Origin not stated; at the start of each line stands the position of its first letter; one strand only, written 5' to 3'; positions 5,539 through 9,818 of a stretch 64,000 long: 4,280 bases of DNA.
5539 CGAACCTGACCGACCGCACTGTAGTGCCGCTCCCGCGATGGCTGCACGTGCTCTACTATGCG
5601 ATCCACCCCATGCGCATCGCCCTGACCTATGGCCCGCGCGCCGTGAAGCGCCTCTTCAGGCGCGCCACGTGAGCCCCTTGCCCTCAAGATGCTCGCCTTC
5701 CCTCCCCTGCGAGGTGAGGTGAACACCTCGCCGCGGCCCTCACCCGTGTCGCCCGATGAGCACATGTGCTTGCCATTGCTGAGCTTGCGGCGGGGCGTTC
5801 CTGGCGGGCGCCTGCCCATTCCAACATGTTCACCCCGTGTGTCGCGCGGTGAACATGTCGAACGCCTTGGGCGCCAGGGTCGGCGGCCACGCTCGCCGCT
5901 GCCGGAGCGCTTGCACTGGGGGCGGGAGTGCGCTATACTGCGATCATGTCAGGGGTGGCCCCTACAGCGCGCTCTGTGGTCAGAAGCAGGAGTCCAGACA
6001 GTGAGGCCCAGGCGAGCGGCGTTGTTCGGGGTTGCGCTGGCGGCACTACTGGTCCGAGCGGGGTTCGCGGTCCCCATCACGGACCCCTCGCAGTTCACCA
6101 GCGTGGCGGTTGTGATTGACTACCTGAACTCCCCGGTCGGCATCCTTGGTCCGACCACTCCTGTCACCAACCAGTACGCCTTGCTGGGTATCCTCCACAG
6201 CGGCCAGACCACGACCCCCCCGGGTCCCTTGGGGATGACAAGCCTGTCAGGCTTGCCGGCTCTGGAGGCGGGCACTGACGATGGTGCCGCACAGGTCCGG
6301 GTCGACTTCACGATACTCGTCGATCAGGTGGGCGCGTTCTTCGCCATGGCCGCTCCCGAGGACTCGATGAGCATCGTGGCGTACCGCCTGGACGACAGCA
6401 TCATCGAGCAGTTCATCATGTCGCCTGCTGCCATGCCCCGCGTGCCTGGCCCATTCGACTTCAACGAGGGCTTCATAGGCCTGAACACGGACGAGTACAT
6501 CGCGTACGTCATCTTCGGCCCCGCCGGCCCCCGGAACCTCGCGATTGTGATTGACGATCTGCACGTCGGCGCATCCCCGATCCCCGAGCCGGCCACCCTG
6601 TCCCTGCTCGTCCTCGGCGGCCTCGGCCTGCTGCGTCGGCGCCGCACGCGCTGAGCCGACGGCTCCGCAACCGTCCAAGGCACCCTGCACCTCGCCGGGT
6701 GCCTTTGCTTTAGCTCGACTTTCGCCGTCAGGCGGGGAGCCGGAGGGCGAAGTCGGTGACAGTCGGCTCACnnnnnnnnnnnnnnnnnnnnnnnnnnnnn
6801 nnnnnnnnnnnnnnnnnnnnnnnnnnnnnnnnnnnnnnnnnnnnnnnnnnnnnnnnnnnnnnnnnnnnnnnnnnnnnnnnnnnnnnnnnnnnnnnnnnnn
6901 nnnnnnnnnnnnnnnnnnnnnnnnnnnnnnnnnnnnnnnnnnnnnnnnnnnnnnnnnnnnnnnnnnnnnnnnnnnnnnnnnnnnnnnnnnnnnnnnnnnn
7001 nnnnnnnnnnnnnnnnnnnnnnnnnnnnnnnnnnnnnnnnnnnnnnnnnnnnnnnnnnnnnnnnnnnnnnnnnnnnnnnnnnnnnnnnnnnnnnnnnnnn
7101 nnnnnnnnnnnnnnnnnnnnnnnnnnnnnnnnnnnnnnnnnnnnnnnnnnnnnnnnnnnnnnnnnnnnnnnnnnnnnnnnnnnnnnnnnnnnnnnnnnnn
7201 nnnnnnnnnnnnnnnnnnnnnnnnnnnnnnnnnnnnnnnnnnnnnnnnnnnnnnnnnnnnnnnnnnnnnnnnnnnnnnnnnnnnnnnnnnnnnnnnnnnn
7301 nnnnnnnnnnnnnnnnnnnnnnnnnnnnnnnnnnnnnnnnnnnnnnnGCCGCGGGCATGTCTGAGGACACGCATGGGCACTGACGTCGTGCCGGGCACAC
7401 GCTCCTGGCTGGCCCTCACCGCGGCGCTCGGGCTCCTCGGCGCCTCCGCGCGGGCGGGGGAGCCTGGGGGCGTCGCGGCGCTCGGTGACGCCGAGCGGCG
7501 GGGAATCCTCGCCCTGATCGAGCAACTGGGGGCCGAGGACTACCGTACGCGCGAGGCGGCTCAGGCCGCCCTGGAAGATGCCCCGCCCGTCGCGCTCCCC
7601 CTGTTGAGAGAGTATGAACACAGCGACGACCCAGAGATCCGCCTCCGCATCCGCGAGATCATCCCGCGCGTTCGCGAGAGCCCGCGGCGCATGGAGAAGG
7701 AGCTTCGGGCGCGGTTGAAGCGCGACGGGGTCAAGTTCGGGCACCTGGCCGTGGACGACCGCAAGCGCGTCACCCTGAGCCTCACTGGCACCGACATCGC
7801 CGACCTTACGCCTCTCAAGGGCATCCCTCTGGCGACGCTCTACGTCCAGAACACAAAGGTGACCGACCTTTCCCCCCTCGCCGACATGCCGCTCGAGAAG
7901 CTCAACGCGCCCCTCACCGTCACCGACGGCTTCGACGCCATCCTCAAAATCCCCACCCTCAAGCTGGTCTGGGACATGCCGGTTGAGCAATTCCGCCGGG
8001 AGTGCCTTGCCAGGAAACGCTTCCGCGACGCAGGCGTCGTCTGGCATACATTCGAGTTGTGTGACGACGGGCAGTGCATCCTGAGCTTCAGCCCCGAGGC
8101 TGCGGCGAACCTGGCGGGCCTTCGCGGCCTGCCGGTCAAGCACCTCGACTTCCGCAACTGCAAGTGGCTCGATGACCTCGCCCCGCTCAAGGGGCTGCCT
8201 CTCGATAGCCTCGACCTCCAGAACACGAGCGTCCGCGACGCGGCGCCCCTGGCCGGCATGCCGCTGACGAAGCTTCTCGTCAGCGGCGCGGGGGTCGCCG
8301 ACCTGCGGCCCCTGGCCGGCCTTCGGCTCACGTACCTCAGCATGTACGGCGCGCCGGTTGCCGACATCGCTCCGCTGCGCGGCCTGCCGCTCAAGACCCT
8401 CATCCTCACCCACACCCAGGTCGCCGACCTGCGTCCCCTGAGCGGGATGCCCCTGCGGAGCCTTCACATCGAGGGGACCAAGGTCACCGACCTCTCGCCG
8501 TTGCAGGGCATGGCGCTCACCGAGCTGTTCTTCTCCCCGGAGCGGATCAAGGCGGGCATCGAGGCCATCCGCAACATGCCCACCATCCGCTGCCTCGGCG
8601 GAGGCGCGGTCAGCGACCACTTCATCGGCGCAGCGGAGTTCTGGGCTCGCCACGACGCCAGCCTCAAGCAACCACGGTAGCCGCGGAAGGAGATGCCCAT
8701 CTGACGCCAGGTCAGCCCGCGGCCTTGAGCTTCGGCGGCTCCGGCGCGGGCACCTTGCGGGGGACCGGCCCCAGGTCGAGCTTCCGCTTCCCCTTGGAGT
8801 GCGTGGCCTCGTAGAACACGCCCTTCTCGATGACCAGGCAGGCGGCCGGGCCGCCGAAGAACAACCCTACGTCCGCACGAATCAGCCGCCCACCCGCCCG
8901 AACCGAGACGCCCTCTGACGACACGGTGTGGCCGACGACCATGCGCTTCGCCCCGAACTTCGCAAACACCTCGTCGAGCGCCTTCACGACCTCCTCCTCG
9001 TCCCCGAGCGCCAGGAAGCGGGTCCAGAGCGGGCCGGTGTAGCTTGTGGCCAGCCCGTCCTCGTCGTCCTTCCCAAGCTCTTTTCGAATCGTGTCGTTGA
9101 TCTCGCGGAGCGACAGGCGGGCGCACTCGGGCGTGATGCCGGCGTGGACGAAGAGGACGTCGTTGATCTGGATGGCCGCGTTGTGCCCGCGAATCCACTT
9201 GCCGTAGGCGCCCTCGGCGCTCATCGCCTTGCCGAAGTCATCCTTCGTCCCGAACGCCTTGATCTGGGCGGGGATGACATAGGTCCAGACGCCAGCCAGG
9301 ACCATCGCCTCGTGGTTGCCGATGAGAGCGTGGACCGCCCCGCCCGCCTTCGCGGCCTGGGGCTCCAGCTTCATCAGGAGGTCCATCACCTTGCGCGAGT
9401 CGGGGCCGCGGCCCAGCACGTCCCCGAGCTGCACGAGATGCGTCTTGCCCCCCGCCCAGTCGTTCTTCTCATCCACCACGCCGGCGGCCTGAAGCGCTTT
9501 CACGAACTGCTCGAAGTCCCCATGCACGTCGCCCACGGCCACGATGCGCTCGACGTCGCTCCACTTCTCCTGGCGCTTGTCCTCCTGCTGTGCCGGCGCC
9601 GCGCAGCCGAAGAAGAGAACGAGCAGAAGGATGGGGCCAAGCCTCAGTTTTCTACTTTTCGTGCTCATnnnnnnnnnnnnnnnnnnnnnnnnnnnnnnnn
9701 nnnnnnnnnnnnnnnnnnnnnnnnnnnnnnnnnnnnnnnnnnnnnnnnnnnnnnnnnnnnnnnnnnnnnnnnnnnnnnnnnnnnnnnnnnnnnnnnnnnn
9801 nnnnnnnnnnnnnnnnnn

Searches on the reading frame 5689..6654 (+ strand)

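Call 47: search_protein_families(library=pfam, proteins=[window:5689-6654:+], max_evalue=0.001)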
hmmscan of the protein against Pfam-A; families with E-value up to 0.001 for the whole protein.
window:5689-6654:+ (321 aa): 1 family
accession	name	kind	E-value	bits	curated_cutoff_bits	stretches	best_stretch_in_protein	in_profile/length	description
PF07589.16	PEP-CTERM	-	0.0002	21.8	20.7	1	297-319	1-24/24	PEP-CTERM motif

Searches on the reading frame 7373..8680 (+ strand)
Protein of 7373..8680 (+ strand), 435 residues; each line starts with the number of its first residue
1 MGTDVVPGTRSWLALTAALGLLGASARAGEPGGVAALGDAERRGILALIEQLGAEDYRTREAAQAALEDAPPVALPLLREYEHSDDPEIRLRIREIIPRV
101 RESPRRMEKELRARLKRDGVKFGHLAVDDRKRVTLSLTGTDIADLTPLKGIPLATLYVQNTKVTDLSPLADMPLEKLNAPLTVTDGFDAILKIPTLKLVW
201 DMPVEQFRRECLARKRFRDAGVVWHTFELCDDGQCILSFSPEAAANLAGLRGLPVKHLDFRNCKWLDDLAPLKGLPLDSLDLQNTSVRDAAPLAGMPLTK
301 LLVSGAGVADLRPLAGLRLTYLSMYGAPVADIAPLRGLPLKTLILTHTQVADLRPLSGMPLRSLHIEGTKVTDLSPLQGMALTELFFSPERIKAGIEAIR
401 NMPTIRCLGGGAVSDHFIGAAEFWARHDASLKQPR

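Call 47: search_protein_families(library=pfam, proteins=[window:7373-8680:+], max_evalue=0.001)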
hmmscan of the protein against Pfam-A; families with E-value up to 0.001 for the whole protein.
window:7373-8680:+ (435 aa): 1 family
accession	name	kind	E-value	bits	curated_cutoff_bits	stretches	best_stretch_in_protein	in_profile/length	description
PF12799.13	LRR_4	-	5.9e-12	45.9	27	0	340-378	3-43/44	Leucine Rich repeats (2 copies)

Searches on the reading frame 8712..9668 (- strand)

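Call 47: search_protein_families(library=pfam, proteins=[window:8712-9668:-], max_evalue=0.001)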
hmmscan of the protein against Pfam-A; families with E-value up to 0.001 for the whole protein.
window:8712-9668:- (318 aa): 1 family
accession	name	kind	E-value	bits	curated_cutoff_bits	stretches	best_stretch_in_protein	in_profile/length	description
PF00149.33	Metallophos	-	8.5e-11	43.1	21.5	1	41-249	2-189/191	Calcineurin-like phosphoesterase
